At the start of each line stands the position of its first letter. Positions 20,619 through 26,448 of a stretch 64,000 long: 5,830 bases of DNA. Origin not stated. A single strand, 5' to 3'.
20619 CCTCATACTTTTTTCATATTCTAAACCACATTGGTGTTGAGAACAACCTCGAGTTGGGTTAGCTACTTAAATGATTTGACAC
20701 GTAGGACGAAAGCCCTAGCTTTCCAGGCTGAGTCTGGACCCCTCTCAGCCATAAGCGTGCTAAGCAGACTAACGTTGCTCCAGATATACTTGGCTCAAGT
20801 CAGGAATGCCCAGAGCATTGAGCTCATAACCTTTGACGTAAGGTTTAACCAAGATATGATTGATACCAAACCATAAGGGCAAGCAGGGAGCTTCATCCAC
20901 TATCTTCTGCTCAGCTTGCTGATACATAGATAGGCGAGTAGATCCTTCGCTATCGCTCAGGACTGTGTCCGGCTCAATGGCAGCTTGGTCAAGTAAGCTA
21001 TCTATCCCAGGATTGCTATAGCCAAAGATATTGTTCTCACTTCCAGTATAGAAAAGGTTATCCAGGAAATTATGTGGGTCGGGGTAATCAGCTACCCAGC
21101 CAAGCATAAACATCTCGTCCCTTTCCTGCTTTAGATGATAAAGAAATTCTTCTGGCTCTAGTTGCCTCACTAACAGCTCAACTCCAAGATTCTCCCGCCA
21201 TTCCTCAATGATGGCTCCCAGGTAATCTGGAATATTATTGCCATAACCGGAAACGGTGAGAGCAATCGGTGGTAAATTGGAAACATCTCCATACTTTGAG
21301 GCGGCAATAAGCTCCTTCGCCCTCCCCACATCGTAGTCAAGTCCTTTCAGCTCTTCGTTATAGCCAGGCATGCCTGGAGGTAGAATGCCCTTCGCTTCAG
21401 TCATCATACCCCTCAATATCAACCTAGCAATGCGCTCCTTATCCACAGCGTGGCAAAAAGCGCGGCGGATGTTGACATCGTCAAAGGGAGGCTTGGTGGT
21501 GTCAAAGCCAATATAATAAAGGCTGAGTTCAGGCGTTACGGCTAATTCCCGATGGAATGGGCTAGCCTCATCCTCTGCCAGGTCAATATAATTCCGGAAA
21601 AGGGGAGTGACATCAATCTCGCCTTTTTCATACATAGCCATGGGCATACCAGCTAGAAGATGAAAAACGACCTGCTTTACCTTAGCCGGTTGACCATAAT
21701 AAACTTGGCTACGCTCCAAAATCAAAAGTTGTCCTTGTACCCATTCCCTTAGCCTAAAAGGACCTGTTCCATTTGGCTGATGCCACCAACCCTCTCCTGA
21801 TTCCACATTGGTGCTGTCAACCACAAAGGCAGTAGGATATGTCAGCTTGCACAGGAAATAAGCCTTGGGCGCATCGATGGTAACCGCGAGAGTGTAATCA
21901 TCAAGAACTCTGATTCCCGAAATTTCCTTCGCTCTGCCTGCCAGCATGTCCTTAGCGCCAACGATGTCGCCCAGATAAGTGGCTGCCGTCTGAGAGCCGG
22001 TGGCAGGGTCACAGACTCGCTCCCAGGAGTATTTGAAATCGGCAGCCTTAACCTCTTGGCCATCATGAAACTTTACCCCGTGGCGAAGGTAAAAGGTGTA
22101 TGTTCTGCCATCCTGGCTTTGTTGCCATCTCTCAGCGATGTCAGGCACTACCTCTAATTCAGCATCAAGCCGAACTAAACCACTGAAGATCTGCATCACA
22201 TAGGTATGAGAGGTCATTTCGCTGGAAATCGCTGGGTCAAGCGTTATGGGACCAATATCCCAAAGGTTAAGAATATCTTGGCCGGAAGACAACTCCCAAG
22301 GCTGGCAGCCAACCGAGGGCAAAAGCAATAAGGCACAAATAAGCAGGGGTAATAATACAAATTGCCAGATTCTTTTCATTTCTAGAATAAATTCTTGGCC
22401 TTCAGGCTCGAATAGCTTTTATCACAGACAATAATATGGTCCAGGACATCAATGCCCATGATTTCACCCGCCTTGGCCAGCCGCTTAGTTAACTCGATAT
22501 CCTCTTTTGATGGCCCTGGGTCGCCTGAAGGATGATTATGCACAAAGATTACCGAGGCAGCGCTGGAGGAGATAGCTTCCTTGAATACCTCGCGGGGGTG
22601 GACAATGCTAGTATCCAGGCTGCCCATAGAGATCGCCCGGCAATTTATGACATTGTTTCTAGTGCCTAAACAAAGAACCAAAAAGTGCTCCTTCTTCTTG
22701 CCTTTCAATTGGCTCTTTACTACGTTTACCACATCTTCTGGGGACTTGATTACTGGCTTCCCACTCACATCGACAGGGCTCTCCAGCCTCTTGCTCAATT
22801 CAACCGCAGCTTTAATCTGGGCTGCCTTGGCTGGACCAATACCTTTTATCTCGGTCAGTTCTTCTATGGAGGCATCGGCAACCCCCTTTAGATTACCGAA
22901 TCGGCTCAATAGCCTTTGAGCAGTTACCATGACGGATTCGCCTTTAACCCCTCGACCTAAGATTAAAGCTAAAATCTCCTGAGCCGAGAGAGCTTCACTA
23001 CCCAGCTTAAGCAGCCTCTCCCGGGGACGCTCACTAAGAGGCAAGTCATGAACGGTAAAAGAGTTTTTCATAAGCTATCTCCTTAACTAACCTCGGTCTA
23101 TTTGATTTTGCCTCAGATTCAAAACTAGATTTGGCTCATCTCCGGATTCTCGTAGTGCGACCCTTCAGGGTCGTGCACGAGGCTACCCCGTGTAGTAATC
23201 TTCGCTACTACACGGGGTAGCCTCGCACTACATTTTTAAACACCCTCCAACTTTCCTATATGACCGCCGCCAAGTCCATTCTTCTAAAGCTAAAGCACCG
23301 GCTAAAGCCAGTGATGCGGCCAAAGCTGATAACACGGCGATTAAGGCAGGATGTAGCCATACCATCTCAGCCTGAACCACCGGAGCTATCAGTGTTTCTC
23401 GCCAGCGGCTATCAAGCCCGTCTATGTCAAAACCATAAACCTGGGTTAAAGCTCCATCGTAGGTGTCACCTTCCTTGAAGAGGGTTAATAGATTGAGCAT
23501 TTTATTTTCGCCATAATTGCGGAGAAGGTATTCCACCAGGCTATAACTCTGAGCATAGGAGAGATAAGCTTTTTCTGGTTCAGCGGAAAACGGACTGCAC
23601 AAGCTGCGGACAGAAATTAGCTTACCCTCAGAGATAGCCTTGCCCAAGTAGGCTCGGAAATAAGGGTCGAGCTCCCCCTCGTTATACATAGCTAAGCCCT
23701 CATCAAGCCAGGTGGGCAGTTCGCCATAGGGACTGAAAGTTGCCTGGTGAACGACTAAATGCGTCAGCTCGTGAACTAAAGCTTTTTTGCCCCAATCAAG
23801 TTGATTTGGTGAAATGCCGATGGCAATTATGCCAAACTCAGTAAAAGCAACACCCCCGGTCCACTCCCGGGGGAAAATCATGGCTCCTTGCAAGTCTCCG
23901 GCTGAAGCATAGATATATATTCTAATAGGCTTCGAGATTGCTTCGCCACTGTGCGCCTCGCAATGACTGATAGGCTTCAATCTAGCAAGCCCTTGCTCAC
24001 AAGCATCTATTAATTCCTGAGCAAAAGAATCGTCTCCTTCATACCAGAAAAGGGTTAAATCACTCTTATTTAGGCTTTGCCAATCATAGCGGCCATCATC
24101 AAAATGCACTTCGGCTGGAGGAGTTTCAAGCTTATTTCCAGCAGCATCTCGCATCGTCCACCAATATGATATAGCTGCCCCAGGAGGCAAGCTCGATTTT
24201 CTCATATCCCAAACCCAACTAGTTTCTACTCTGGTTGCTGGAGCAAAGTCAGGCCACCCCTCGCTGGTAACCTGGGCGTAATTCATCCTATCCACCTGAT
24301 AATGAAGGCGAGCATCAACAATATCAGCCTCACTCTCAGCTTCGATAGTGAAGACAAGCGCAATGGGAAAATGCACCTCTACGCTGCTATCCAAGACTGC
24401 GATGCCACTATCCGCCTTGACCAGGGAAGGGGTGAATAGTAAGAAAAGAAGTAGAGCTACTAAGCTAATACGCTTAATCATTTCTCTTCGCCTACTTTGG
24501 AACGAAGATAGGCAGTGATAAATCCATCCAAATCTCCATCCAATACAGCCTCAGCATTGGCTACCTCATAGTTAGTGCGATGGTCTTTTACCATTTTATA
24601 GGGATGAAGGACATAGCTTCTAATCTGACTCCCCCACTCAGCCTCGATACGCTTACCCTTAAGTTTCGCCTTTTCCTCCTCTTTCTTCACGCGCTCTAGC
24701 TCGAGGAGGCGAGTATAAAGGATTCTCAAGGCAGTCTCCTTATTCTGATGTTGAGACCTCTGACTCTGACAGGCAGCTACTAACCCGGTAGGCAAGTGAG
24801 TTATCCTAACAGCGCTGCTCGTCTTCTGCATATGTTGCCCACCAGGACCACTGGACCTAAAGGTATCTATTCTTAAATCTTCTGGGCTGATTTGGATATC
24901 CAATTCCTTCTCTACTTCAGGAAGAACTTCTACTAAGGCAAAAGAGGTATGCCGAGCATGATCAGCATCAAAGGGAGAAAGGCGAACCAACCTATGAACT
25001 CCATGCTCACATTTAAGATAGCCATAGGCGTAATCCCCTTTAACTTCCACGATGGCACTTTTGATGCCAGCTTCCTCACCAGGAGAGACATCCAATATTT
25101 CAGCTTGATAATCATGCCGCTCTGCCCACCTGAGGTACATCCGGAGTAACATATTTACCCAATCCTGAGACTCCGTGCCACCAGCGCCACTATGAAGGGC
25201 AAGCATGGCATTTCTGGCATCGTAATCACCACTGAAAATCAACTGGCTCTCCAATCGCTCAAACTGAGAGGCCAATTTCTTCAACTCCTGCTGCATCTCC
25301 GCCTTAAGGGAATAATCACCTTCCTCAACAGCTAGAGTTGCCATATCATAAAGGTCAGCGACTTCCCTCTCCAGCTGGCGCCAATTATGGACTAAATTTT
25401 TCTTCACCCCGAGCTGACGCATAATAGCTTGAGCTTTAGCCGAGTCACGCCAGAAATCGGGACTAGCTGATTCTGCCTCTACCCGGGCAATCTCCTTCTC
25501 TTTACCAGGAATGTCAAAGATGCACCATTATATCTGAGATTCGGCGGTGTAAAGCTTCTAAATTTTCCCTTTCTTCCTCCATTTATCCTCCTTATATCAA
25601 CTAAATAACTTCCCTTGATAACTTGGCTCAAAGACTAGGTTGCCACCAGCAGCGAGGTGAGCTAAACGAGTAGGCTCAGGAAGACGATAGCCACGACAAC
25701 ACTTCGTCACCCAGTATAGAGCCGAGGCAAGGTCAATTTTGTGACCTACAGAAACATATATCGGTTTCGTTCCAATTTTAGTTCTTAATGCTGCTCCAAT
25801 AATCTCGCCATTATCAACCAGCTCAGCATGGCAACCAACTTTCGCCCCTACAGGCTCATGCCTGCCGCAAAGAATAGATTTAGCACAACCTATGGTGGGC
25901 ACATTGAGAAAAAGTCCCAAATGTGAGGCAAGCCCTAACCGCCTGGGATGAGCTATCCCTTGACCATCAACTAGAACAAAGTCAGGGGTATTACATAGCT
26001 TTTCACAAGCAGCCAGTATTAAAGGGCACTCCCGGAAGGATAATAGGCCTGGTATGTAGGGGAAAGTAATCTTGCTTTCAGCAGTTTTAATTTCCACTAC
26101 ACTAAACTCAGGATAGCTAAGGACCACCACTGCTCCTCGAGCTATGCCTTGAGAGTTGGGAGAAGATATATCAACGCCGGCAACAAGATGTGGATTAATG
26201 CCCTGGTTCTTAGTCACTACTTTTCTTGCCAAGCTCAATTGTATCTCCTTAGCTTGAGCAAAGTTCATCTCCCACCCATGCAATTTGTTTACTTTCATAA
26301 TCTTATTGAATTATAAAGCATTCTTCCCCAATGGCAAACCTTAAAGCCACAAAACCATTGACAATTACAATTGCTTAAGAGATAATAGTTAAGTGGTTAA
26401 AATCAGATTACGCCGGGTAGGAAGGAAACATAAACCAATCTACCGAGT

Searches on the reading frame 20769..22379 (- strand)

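Call 73: search_protein_families(library=pfam, proteins=[window:20769-22379:-], max_evalue=0.00001)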
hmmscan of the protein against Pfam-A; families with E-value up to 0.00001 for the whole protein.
window:20769-22379:- (536 aa): 1 family
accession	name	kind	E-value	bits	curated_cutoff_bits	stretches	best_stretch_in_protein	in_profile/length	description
PF00496.27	SBP_bac_5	-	2.4e-81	274.2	32.4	1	76-449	1-367/368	Bacterial extracellular solute-binding proteins, family 5 Middle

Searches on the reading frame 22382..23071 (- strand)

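Call 73: search_protein_families(library=pfam, proteins=[window:22382-23071:-], max_evalue=0.00001)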
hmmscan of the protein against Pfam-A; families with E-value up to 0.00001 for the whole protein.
window:22382-23071:- (229 aa): 5 families
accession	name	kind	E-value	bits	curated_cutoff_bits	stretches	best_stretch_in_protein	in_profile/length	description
PF04002.20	RadC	-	1.1e-46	158.1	22.1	1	108-227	1-120/121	RadC-like JAB domain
PF20582.4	UPF0758_N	-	2.9e-26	91.8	27.1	1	8-84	2-77/77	UPF0758 N-terminal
PF14520.12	HHH_5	-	1.8e-08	35.2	27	1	50-89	14-54/57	Helix-hairpin-helix domain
PF00633.29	HHH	-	1.5e-07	31.4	24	1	61-88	2-29/30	Helix-hairpin-helix motif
PF12826.13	HHH_2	-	3.3e-07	30.8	27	1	49-87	14-52/64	Helix-hairpin-helix motif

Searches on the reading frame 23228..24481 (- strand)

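Call 73: search_protein_families(library=pfam, proteins=[window:23228-24481:-], max_evalue=0.00001)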
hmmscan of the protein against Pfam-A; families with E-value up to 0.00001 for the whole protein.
window:23228-24481:- (417 aa): 1 family
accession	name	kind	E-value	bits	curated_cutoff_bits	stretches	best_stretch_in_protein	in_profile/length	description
PF13485.12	Peptidase_MA_2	-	3.8e-83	278.7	32.4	1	174-365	9-200/201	Peptidase MA superfamily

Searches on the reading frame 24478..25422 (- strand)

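Call 73: search_protein_families(library=pfam, proteins=[window:24478-25422:-], max_evalue=0.00001)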
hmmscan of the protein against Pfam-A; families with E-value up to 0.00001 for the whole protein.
window:24478-25422:- (314 aa): 2 families
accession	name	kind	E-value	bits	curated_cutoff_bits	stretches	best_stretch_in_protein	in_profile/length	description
PF03462.23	PCRF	-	2.5e-48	164.9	24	1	6-164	33-194/194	PCRF domain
PF00472.26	RF-1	-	3.6e-41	140.2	35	1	173-282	2-116/116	RF-1 domain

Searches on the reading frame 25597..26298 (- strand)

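Call 73: search_protein_families(library=pfam, proteins=[window:25597-26298:-], max_evalue=0.00001)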
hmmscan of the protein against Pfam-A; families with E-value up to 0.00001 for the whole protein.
window:25597-26298:- (233 aa): 1 family
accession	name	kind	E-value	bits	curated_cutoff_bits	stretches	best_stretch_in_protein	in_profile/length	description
PF04493.20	Endonuclease_5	-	3.1e-74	249.4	23.4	1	23-214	3-197/198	Endonuclease V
